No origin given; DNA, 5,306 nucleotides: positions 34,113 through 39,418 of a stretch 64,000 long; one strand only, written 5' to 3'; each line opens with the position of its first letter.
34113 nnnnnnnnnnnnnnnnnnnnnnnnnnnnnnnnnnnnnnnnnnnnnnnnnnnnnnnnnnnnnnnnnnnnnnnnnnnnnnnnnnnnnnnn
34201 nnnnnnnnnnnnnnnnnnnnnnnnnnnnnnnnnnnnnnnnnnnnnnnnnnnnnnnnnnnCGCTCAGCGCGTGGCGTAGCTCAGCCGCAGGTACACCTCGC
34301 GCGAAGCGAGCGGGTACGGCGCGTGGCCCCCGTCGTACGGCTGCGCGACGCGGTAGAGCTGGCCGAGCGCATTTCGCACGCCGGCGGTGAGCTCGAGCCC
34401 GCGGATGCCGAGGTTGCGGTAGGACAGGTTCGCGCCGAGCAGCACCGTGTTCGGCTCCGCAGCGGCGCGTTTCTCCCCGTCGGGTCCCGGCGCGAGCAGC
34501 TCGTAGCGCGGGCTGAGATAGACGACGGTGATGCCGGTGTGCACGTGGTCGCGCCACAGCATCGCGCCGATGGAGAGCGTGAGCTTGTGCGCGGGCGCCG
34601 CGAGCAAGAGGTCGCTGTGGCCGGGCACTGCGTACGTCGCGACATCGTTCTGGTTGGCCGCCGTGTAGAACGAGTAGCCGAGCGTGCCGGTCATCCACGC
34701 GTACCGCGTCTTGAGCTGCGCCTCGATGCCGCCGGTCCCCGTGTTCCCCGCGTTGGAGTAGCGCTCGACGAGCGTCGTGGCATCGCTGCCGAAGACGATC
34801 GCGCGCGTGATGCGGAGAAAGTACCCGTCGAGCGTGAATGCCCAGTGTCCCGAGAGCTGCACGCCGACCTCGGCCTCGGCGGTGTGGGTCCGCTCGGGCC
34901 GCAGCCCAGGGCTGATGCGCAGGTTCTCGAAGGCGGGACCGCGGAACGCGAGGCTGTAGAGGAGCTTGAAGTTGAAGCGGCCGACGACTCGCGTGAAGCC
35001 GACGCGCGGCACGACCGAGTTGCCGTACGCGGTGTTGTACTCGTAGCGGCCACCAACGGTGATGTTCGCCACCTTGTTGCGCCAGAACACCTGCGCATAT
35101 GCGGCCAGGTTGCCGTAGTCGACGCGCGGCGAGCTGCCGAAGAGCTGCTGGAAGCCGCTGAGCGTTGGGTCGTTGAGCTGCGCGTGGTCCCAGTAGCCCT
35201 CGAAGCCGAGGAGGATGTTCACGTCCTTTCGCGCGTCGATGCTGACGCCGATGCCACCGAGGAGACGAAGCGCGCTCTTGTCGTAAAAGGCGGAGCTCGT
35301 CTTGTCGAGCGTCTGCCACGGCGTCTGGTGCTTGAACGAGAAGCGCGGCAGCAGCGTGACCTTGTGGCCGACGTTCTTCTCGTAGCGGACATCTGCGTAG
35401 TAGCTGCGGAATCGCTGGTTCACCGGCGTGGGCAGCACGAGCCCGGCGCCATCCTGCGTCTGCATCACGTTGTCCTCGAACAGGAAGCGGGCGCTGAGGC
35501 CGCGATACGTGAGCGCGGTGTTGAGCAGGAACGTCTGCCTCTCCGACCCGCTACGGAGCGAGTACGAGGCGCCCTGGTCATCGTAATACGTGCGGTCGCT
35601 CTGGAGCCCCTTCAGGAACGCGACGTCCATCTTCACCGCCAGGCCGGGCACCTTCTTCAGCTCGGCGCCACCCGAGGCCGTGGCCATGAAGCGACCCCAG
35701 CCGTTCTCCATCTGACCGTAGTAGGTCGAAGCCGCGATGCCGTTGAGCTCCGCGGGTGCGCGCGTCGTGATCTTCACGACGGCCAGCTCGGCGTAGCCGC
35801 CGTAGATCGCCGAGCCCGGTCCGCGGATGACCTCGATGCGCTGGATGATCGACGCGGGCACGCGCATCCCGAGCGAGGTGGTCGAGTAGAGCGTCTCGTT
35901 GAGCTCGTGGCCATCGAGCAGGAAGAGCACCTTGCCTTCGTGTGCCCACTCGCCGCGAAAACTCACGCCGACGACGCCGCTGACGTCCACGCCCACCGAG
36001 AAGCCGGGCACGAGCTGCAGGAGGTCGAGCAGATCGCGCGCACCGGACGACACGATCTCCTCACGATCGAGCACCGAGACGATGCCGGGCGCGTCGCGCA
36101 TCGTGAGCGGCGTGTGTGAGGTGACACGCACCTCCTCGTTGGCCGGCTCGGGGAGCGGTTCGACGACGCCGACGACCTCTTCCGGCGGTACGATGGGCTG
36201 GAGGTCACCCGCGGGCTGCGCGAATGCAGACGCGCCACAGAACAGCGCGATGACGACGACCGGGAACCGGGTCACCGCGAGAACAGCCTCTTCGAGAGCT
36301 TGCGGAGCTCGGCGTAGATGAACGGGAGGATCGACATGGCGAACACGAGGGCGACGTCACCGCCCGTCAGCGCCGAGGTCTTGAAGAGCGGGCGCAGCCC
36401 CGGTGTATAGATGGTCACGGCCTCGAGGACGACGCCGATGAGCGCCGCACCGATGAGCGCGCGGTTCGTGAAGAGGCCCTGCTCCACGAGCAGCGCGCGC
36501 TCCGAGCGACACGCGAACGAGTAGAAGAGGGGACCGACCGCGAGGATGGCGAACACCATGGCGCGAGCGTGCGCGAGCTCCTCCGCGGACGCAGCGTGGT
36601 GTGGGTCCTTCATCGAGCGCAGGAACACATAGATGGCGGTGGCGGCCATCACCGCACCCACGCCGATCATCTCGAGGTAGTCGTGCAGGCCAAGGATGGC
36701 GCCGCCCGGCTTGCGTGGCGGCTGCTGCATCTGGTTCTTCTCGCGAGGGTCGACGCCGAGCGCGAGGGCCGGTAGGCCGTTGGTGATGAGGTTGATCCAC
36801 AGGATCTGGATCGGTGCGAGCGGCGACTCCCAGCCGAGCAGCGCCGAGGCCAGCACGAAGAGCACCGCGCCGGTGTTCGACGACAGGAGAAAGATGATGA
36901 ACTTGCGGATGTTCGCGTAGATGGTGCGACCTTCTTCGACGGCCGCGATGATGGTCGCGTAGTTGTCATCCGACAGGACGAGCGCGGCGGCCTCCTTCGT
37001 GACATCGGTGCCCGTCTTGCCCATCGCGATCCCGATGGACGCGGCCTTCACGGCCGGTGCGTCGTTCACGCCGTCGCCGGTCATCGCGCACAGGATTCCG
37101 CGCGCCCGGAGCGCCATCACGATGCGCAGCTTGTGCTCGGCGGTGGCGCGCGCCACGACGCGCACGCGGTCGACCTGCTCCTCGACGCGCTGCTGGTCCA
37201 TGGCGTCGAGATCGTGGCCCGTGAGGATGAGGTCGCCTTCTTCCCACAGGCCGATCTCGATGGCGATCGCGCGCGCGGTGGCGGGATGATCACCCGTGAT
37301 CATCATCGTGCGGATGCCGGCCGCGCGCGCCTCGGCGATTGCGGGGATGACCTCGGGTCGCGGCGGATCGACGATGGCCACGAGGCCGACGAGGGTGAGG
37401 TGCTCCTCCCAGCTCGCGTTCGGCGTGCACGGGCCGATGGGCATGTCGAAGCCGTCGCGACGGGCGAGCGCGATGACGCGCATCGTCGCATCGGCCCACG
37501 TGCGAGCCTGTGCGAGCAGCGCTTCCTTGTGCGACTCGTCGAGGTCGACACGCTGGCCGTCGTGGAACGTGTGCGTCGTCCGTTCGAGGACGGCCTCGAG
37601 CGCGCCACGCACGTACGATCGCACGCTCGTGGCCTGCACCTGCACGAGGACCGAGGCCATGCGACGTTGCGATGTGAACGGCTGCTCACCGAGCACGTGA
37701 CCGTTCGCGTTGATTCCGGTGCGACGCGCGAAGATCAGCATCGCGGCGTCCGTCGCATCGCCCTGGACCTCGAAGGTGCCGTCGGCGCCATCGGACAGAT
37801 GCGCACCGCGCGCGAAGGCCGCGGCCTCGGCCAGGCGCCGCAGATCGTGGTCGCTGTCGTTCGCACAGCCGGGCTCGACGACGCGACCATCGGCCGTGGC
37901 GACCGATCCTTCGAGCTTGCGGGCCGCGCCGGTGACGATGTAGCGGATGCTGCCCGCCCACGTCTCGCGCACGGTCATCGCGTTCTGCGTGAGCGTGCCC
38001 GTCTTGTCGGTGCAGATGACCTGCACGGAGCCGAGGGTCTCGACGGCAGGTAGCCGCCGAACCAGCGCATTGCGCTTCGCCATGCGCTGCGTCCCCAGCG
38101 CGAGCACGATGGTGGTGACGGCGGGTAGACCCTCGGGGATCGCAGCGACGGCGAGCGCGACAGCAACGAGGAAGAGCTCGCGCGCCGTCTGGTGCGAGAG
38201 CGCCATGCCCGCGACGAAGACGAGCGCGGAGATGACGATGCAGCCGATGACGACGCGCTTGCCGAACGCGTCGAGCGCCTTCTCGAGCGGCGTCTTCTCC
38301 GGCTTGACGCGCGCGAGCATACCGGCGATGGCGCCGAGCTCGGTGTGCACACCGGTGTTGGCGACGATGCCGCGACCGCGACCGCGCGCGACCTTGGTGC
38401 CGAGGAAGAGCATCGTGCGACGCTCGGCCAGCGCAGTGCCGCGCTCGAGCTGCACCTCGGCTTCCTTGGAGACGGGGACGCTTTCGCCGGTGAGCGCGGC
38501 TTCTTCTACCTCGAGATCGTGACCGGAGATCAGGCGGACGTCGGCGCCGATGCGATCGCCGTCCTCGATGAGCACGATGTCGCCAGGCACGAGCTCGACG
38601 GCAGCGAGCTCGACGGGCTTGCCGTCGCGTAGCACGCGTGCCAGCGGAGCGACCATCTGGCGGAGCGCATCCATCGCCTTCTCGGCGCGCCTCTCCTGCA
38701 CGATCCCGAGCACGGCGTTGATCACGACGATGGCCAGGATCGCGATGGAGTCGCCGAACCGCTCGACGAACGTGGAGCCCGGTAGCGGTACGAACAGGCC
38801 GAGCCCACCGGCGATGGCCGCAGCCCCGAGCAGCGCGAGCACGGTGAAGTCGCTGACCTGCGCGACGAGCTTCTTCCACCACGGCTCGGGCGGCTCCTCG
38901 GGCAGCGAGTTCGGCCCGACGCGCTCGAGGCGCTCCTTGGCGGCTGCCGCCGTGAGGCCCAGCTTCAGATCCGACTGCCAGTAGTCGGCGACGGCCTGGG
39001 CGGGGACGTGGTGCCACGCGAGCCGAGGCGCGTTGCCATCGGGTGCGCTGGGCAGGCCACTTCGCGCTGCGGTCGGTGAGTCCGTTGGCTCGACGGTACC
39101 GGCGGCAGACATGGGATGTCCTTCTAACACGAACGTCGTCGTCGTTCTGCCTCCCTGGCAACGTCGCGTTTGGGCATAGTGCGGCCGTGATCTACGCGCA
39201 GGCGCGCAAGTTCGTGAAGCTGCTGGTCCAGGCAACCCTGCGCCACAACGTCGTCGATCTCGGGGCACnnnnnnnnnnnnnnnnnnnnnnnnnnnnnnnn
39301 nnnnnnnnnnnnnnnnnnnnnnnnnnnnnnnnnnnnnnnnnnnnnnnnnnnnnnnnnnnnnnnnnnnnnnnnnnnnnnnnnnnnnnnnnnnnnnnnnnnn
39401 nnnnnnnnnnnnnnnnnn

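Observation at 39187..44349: yihY - CE4 deacetylase - UPF0104 flippase-like - MMPL exporter operon: candidate lipid/glycolipid modification-export system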

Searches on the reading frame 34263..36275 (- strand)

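Call 10: search_protein_families(library=pfam, proteins=[window:34263-36275:-], max_evalue=0.01)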
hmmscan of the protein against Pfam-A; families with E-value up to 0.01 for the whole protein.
window:34263-36275:- (670 aa): 1 family
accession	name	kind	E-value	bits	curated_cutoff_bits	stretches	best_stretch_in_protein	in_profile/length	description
PF07715.20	Plug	-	1.9e-17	64.1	23.9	1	59-160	2-101/107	TonB-dependent Receptor Plug Domain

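Call 11: search_protein_families(library=ncbifam, proteins=[window:34263-36275:-], max_evalue=0.01)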
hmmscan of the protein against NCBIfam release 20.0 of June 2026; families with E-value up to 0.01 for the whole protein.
window:34263-36275:- (670 aa): 20 families
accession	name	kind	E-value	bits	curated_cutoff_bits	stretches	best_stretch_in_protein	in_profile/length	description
TIGR01779.1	TonB-B12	equivalog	1.3e-20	73.5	599.7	2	62-189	45-171/614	TonB-dependent vitamin B12 receptor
TIGR01785.1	TonB-hemin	subfamily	6.1e-20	71.2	316.85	2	47-174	2-131/677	TonB-dependent heme/hemoglobin receptor family protein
TIGR01783.1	TonB-siderophor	subfamily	4.6e-16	58.6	223.5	1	63-195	3-124/649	TonB-dependent siderophore receptor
NF010010.0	PRK13483.1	equivalog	9.9e-16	56.8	927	1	48-174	35-165/660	ligand-gated channel protein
NF053590.1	TonB_dep_TOL0244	equivalog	1.1e-15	57.2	645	1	48-192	14-160/604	TOL_0244 family TonB-dependent receptor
NF007926.1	PRK10641.1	equivalog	2.5e-15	56.1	836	1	66-183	48-168/617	TonB-dependent vitamin B12 receptor BtuB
NF007478.2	PRK10064.1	equivalog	5.4e-13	48.1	745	1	50-172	35-158/663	catecholate siderophore receptor CirA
TIGR01786.1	TonB-hemlactrns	subfamily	7e-13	47.8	323.75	1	57-162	16-124/719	TonB-dependent hemoglobin/transferrin/lactoferrin family receptor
NF010012.0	PRK13486.1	equivalog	9.3e-11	40.8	924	1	59-194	39-181/696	TonB-dependent receptor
NF010038.0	PRK13513.1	equivalog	2.8e-10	39.4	942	1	58-173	48-166/659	ligand-gated channel protein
NF050067.1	TonBEntbctnRecCfrA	equivalog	6.9e-10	37.9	1200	1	58-235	39-222/698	TonB-dependent ferric enterobactin receptor CfrA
NF010051.0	PRK13528.1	subfamily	1.4e-08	33.4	583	1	48-191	36-191/727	FepA family TonB-dependent siderophore receptor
NF010011.0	PRK13484.1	equivalog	6.1e-08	31.4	1197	1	57-173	42-160/682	IreA family TonB-dependent siderophore receptor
NF010048.1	PRK13524.1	subfamily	1.6e-07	30.2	493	1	138-188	142-192/744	FepA family TonB-dependent siderophore receptor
NF041535.1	TonB_rec_PqqU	equivalog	6.2e-06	24.8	1200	1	136-202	95-158/676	TonB-dependent receptor PqqU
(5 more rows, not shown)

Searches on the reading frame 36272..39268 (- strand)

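Call 10: search_protein_families(library=pfam, proteins=[window:36272-39268:-], max_evalue=0.01)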
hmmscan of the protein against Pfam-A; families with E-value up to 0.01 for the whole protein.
window:36272-39268:- (998 aa): 6 families
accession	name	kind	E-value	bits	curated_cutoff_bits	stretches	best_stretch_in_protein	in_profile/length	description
PF00122.25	E1-E2_ATPase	-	5.9e-51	173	28.1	1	205-399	2-181/181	E1-E2 ATPase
PF00689.26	Cation_ATPase_C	-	3.6e-45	154.3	27.3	1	815-991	2-174/175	Cation transporting ATPase, C-terminus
PF00690.31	Cation_ATPase_N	-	1.1e-19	70.3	20.4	1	85-153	1-69/69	Cation transporter/ATPase, N-terminus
PF00702.32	Hydrolase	-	1e-16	62.3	26.4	1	416-743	2-190/191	haloacid dehalogenase-like hydrolase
PF13246.12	Cation_ATPase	-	1.8e-09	37.9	21.7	1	493-566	11-90/91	Cation transport ATPase (P-type)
PF12710.13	HAD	-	0.001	20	27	1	636-739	86-187/189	haloacid dehalogenase-like hydrolase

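Call 11: search_protein_families(library=ncbifam, proteins=[window:36272-39268:-], max_evalue=0.01)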
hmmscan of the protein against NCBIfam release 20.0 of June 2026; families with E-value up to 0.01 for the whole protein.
window:36272-39268:- (998 aa): 24 families
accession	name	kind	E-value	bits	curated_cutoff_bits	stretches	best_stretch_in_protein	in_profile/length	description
TIGR01522.1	ATPase-IIA2_Ca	equivalog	4e-196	653.5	798.3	1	89-994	8-851/854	calcium-transporting P-type ATPase, PMR1-type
TIGR01116.1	ATPase-IIA1_Ca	equivalog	2.1e-180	601.6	703.4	1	136-991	3-796/799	calcium-translocating P-type ATPase, SERCA-type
TIGR01523.1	ATPase-IID_K-Na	equivalog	6.7e-143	477.5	645.05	2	326-996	267-992/997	potassium/sodium efflux P-type ATPase, fungal-type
TIGR01106.1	ATPase-IIC_X-K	subfamily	1.2e-133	447.1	946.1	3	85-679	17-612/997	Na,H/K antiporter P-type ATPase subunit alpha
TIGR01517.1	ATPase-IIB_Ca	equivalog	1.1e-125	420.9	507.05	2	496-859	408-761/882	calcium-translocating P-type ATPase, PMCA-type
TIGR01647.1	ATPase-IIIA_H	equivalog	1.5e-114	383.8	615.5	2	104-437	1-308/755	plasma-membrane proton-efflux P-type ATPase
TIGR01524.1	ATPase-IIIB_Mg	equivalog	3.6e-113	379.1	610.75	2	101-434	30-355/867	magnesium-translocating P-type ATPase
NF011702.0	PRK15122.1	subfamily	4.8e-105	352.4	975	2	525-853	445-767/907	magnesium-translocating P-type ATPase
TIGR01494.1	ATPase_P-type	subfamily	6.7e-86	288.6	62.3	4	317-439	117-235/478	HAD-IC family P-type ATPase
TIGR01525.1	ATPase-IB_hvy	subfamily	4e-64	217.4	346.25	3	166-435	13-268/560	heavy metal translocating P-type ATPase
TIGR01657.1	P-ATPase-V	hypoth_equivalog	3.7e-56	190.3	618.25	3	175-434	197-467/1055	ATP13A2 family polyamine export P-type ATPase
TIGR01512.1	ATPase-IB2_Cd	subfamily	1.2e-49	169.3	313.5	3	164-453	11-272/494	cadmium family heavy metal-translocating P-type ATPase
TIGR01511.1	ATPase-IB1_Cu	subfamily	4.1e-48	164.6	397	3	171-437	43-283/542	copper-translocating P-type ATPase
NF008262.1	PRK11033.1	equivalog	7.4e-41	140.4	1005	2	164-433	188-443/731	zinc/cadmium/mercury/lead-transporting ATPase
TIGR01497.1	kdpB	equivalog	1.3e-35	122.7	527.9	3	180-429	75-313/675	potassium-transporting ATPase subunit KdpB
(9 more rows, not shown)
